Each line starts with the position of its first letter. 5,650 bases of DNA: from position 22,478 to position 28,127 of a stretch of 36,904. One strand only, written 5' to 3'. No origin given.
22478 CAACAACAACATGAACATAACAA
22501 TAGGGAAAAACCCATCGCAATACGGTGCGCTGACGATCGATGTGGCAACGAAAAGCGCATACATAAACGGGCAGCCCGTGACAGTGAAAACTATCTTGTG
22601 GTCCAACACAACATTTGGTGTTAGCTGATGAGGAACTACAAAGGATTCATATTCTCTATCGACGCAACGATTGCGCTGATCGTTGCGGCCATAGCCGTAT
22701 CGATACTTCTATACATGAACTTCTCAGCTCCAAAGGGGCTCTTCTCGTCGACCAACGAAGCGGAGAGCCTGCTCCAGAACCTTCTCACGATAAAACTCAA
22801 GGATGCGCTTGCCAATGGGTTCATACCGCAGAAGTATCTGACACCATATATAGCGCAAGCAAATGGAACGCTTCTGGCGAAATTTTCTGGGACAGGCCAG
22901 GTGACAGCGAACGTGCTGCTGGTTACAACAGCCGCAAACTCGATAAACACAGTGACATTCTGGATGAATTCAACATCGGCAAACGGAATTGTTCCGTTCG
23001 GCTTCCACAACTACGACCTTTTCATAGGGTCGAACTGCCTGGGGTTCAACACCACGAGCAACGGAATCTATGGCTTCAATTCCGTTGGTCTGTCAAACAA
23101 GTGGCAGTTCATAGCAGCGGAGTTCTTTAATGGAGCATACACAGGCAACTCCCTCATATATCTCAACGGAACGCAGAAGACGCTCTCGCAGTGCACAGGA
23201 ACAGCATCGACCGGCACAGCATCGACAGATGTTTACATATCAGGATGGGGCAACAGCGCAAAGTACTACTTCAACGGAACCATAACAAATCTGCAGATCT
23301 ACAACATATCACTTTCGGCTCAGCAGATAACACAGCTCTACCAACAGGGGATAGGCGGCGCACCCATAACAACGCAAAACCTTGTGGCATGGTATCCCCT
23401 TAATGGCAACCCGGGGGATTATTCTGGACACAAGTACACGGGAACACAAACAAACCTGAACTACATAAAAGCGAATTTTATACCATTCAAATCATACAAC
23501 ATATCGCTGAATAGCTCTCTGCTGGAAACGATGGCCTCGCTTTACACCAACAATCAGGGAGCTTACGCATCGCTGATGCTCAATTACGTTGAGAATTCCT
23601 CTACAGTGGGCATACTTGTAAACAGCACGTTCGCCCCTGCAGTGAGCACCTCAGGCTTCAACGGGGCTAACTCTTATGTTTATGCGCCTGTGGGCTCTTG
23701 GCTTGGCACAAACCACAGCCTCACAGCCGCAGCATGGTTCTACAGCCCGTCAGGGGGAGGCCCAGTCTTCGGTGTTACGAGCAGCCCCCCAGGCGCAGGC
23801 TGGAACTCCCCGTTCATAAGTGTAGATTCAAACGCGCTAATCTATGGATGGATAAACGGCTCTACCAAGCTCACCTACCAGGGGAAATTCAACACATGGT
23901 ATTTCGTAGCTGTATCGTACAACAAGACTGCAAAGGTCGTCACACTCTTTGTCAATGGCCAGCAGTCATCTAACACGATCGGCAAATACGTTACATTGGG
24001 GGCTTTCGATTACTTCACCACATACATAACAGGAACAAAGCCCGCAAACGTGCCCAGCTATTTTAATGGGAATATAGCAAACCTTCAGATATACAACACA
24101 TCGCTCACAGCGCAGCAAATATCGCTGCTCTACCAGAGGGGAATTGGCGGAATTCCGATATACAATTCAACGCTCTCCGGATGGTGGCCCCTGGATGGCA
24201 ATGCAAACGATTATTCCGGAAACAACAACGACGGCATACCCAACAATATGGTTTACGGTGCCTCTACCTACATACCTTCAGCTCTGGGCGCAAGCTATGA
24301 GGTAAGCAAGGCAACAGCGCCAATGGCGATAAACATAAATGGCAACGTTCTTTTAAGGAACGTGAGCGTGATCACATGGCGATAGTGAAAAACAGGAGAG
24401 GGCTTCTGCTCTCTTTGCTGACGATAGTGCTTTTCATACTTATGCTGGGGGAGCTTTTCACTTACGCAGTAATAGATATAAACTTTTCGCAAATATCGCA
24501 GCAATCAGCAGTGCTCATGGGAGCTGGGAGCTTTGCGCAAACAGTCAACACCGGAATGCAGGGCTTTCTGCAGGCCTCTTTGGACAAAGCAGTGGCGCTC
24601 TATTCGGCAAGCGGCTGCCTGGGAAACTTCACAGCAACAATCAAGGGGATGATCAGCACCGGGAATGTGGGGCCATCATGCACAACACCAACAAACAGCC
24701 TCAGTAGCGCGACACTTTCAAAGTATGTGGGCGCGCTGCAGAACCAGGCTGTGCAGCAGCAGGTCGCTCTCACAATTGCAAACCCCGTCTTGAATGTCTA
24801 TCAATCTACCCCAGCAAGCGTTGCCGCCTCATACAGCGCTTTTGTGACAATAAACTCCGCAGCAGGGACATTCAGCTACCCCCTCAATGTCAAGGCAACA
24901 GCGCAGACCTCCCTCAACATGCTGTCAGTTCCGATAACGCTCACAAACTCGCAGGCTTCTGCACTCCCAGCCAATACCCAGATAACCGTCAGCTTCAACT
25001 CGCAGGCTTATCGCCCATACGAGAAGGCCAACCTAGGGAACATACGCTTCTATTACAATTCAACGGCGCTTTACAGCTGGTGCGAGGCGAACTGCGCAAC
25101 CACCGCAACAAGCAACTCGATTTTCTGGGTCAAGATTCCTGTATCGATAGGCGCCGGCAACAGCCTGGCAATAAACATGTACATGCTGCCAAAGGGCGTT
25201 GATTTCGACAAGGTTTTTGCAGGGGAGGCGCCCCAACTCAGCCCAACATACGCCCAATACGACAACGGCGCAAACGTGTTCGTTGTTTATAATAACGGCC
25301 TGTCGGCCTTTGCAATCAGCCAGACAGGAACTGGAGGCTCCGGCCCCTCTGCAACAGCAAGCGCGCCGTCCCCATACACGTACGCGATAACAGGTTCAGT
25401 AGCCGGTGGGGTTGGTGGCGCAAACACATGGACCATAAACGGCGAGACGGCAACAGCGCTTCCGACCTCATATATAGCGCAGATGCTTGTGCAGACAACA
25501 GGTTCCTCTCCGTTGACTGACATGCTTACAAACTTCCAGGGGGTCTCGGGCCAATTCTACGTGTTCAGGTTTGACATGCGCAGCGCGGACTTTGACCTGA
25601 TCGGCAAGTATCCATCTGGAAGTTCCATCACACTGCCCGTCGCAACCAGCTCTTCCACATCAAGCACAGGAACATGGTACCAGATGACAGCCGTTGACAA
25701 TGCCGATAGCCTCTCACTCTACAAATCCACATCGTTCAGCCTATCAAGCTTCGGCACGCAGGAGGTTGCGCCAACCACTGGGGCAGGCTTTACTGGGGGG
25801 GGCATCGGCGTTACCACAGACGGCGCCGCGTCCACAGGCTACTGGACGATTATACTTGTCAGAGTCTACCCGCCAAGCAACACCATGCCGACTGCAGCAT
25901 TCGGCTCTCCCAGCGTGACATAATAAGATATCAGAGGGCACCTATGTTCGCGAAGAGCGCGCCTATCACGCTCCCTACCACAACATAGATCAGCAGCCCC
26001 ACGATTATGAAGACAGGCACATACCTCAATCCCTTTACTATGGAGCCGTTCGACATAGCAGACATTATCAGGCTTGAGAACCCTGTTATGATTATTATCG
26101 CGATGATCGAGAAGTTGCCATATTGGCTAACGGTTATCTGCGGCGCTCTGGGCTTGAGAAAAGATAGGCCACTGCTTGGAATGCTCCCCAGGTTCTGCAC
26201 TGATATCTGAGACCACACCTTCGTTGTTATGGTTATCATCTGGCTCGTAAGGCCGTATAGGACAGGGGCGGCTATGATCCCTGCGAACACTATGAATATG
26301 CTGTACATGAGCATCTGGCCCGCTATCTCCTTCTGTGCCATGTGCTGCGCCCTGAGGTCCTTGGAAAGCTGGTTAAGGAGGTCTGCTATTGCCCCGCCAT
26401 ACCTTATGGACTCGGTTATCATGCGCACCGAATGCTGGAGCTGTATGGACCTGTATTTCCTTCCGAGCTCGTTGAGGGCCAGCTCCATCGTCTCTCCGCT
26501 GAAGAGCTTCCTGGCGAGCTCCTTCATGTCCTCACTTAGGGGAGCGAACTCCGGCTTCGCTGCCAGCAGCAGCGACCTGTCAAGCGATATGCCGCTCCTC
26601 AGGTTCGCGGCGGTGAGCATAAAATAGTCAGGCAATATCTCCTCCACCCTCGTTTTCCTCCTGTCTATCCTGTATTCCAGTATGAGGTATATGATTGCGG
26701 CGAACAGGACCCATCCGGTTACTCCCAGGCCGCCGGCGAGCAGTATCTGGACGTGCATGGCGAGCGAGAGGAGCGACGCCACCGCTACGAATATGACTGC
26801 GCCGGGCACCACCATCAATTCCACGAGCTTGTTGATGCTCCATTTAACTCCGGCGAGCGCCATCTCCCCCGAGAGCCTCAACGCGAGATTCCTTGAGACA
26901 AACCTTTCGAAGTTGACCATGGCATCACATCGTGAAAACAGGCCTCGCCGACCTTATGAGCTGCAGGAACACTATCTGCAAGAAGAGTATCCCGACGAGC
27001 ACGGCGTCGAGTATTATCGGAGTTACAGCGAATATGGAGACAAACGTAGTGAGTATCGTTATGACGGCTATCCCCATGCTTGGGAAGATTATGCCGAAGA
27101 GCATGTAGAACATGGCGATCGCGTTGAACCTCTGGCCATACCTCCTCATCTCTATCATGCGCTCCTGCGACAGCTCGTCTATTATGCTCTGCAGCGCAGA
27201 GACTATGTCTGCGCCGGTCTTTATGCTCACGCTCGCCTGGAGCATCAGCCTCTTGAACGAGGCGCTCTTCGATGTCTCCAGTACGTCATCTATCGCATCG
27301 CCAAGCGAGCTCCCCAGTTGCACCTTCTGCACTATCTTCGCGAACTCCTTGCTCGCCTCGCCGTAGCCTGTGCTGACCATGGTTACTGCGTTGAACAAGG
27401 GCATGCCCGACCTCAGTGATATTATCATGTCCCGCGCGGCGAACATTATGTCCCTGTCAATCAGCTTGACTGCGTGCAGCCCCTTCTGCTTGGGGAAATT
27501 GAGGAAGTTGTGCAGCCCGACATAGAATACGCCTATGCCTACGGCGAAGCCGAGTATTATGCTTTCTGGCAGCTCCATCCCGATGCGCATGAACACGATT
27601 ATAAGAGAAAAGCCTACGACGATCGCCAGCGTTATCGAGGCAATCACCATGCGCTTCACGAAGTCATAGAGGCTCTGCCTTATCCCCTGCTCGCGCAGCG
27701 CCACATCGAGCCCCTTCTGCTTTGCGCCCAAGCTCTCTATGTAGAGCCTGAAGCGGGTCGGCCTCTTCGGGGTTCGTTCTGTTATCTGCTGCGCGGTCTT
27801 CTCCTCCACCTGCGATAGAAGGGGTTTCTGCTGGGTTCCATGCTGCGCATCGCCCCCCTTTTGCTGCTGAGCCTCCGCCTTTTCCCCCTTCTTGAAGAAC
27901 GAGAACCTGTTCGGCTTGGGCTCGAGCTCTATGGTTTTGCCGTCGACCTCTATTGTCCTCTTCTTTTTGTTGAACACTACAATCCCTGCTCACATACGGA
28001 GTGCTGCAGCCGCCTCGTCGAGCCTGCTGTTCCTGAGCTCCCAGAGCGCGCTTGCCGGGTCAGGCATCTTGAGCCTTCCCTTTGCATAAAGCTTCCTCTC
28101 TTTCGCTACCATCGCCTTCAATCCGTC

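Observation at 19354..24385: Prepilin-signal proteins fused to multiple LamG/concanavalin-like lectin modules (912 aa and 585 aa): candidate filament-borne adhesins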

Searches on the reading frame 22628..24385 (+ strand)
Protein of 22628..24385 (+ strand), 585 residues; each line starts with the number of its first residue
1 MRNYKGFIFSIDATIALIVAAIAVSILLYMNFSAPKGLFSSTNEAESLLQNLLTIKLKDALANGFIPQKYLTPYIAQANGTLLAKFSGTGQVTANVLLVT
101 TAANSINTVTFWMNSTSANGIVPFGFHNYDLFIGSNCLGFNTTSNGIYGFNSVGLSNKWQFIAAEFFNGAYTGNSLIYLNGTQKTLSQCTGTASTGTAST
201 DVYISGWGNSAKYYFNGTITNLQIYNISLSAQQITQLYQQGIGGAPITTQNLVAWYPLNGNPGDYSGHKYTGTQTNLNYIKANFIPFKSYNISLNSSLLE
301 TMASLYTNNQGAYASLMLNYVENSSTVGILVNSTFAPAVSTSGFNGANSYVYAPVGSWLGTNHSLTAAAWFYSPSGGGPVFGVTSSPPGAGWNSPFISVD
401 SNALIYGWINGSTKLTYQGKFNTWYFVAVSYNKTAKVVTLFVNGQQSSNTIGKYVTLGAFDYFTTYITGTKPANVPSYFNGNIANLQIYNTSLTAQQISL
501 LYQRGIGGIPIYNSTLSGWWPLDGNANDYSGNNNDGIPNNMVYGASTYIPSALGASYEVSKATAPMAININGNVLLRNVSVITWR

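Call 3: search_protein_families(library=pfam, proteins=[window:22628-24385:+], max_evalue=0.01)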
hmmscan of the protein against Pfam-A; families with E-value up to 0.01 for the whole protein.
window:22628-24385:+ (585 aa): 3 families
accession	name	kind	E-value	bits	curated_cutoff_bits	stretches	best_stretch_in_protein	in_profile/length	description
PF13385.13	Laminin_G_3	-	9.2e-25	88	27.6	2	345-499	1-151/151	Concanavalin A-like lectin/glucanases superfamily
PF02973.23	Sialidase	-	1.7e-07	31.4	26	1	421-499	105-182/189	Sialidase, N-terminal domain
PF00354.24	Pentaxin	-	4.3e-05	23.7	25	0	420-506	81-171/194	Pentaxin family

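Call 7: search_protein_families(library=ncbifam, proteins=[window:22628-24385:+], max_evalue=0.01)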
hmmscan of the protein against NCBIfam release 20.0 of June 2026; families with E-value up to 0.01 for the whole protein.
window:22628-24385:+ (585 aa): 1 family
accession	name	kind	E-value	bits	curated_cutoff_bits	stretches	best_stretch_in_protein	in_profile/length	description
NF052521.1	TafC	equivalog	6.7e-08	32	410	1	175-244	296-366/373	TafC family fimbrial protein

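Call 28: find_homologous_proteins(query=window:22628-24385:+, max_evalue=0.00001)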
Query window:22628-24385:+ (585 aa): 29 proteins with E <= 0.00001 among 8000 candidates.
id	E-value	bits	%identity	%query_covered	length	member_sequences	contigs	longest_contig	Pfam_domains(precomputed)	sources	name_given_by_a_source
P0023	0.0e+0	1283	100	100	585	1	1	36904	PF13385.14,PF02973.23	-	-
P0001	9.1e-93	330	79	31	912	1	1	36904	PF13385.14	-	-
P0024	2.3e-78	282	34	73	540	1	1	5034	PF00354.25,PF13385.14,PF02973.23,PF02210.32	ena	-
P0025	1.8e-63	233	44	37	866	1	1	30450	PF13385.14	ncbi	-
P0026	5.7e-59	218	34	57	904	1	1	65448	PF00354.25,PF13385.14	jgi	jgi:hypothetical protein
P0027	6.5e-57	212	44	36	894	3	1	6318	PF00354.25,PF13385.14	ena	-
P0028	1.5e-49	187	32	67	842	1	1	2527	PF00354.25,PF13385.14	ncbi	ncbi:MAG: LamG-like jellyroll fold domain-containing protein, partial [Candidatus Micrarchaeaceae ar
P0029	5.6e-46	176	44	22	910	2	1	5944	PF00354.25,PF13385.14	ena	-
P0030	3.0e-41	160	45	29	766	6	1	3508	PF13360.14,PF13385.14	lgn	-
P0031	1.2e-39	155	31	56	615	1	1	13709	PF00354.25,PF13385.14,PF02973.23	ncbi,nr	ncbi:MAG: LamG domain-containing protein, partial [Candidatus Marsarchaeota archaeon]|nr:LamG domain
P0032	9.1e-33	132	34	66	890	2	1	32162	PF00354.25,PF13385.14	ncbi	ncbi:MAG: LamG-like jellyroll fold domain-containing protein [Candidatus Micrarchaeia archaeon]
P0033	3.3e-30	123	42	21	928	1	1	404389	PF00354.25,PF13385.14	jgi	jgi:hypothetical protein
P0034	1.2e-28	118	41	16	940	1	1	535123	PF00354.25,PF13385.14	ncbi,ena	-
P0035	1.6e-23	101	29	64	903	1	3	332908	PF00354.25,PF13385.14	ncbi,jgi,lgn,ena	jgi:hypothetical protein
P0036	1.8e-21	95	31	49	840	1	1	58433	PF13360.14,PF13385.14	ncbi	-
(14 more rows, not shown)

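Call 61: search_protein_families(library=pfam, alignment_id=A5, max_evalue=0.001)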
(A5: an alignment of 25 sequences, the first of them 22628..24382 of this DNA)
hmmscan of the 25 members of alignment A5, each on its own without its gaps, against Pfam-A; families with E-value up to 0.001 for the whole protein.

A. member 1, window:22628-24382:+ (585 aa): 3 families
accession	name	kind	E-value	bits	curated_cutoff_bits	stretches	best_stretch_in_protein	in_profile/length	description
PF13385.13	Laminin_G_3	-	9.2e-25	88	27.6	2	345-499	1-151/151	Concanavalin A-like lectin/glucanases superfamily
PF02973.23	Sialidase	-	1.7e-07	31.4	26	1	421-499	105-182/189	Sialidase, N-terminal domain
PF00354.24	Pentaxin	-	4.3e-05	23.7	25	0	420-506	81-171/194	Pentaxin family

B. families by the number of members that match (of 25 scanned): 11 families
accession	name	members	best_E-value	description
PF13385.13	Laminin_G_3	25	8.1e-40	Concanavalin A-like lectin/glucanases superfamily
PF13360.13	PQQ_2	16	1.8e-18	Outer membrane protein assembly factor BamB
PF13570.13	Beta-prop_ACSF4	9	4.4e-16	Beta-alanine-activating enzyme, beta-propeller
PF02973.23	Sialidase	2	1.7e-07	Sialidase, N-terminal domain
PF00354.24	Pentaxin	2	1.5e-05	Pentaxin family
PF18975.6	DUF5711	2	0.00038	Family of unknown function (DUF5711)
PF02210.31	Laminin_G_2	1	5.3e-05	Laminin G domain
PF07953.20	Toxin_R_bind_N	1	0.00018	Clostridium neurotoxin, N-terminal receptor binding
PF01011.28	PQQ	1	0.00054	Glucose/ethanol/alcohol dehydrogenase, beta-propeller domain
PF06439.18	3keto-disac_hyd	1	0.00056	3-keto-disaccharide hydrolase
PF25171.1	Beta-prop_WDR36-Utp21_1st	1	0.00066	WDR36/Utp21 first beta-propeller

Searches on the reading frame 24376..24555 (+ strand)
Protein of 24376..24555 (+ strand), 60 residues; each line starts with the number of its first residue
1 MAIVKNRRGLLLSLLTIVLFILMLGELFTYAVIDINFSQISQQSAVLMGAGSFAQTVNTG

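Call 47: search_protein_families(library=pfam, proteins=[window:24376-24555:+], max_evalue=10)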
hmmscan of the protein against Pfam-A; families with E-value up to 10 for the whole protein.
seq(60 aa): 1 family
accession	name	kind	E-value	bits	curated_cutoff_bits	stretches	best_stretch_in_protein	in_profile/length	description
PF11346.13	DUF3149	-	0.031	14.3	23.2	1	8-30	9-30/40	Protein of unknown function (DUF3149)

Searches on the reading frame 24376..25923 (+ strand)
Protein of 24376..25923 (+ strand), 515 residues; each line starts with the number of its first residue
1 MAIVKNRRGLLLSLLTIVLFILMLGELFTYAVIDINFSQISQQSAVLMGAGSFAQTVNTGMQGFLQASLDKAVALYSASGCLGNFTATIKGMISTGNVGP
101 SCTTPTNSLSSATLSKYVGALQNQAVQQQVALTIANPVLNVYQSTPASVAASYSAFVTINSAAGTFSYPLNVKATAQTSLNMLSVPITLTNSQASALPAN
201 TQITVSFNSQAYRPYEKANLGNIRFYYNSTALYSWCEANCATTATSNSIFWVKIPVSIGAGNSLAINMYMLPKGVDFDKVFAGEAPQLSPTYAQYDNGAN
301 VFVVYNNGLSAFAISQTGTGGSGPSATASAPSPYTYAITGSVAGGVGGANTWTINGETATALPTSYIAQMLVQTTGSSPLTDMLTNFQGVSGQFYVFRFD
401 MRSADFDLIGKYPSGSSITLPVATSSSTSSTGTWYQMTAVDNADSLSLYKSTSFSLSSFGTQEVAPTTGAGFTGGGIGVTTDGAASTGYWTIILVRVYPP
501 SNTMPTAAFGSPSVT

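Call 3: search_protein_families(library=pfam, proteins=[window:24376-25923:+], max_evalue=0.01)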
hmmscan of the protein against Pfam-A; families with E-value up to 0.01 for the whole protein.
window:24376-25923:+ (515 aa): 1 family
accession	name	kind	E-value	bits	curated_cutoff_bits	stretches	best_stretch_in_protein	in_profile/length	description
PF10102.14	DUF2341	-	0.0087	16.9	23.4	0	221-270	3-50/84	Domain of unknown function (DUF2341)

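Call 7: search_protein_families(library=ncbifam, proteins=[window:24376-25923:+], max_evalue=0.01)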
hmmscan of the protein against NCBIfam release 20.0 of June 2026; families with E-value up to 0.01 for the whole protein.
window:24376-25923:+ (515 aa): 0 families

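Call 62: search_protein_families(library=pfam, alignment_id=A6, max_evalue=0.001)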
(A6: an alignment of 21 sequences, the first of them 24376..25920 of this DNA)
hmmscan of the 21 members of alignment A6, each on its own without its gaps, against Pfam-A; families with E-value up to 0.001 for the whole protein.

A. member 1, window:24376-25920:+ (515 aa): 0 families

B. families by the number of members that match (of 21 scanned): 5 families
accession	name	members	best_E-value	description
PF13385.13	Laminin_G_3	16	3.1e-57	Concanavalin A-like lectin/glucanases superfamily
PF00354.24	Pentaxin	5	1.4e-09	Pentaxin family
PF10102.14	DUF2341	4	6.5e-10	Domain of unknown function (DUF2341)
PF02210.31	Laminin_G_2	2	0.00023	Laminin G domain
PF02973.23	Sialidase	1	0.00053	Sialidase, N-terminal domain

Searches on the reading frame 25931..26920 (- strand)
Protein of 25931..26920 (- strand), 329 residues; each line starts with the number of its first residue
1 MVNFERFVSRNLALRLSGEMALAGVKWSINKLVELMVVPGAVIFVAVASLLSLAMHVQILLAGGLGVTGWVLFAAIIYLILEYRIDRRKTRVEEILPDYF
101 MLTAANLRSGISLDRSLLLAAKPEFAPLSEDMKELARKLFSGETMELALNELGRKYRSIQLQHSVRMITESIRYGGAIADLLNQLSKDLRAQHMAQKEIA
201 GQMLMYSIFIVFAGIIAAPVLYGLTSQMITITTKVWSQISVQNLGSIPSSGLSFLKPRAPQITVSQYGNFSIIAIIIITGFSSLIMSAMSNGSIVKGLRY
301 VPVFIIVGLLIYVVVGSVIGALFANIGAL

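Call 3: search_protein_families(library=pfam, proteins=[window:25931-26920:-], max_evalue=0.01)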
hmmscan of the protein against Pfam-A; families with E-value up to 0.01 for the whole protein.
window:25931-26920:- (329 aa): 1 family
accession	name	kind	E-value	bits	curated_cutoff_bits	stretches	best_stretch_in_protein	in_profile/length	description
PF00482.28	T2SSF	-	9.1e-15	55.2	25.2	1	104-222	6-121/125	Type II secretion system (T2SS), protein F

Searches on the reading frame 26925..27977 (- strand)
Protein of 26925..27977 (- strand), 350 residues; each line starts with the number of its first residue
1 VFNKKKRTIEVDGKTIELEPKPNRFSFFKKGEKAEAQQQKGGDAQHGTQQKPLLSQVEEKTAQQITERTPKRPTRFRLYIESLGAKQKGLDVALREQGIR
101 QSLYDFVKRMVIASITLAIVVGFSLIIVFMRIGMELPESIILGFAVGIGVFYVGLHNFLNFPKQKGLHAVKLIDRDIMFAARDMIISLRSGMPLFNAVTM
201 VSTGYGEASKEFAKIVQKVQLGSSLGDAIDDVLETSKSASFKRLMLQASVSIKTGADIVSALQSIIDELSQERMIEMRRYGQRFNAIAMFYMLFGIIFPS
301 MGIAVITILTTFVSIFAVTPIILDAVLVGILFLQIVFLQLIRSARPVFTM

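Call 3: search_protein_families(library=pfam, proteins=[window:26925-27977:-], max_evalue=0.01)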
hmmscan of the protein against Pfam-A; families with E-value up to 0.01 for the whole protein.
window:26925-27977:- (350 aa): 2 families
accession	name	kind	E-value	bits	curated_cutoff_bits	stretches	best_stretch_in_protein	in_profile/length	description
PF00482.28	T2SSF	-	9.3e-17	61.6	25.2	1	181-305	2-124/125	Type II secretion system (T2SS), protein F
PF20990.2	DUF2207_C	-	0.0016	18.6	33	0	238-332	90-183/247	Predicted membrane protein (DUF2207) C-terminal domain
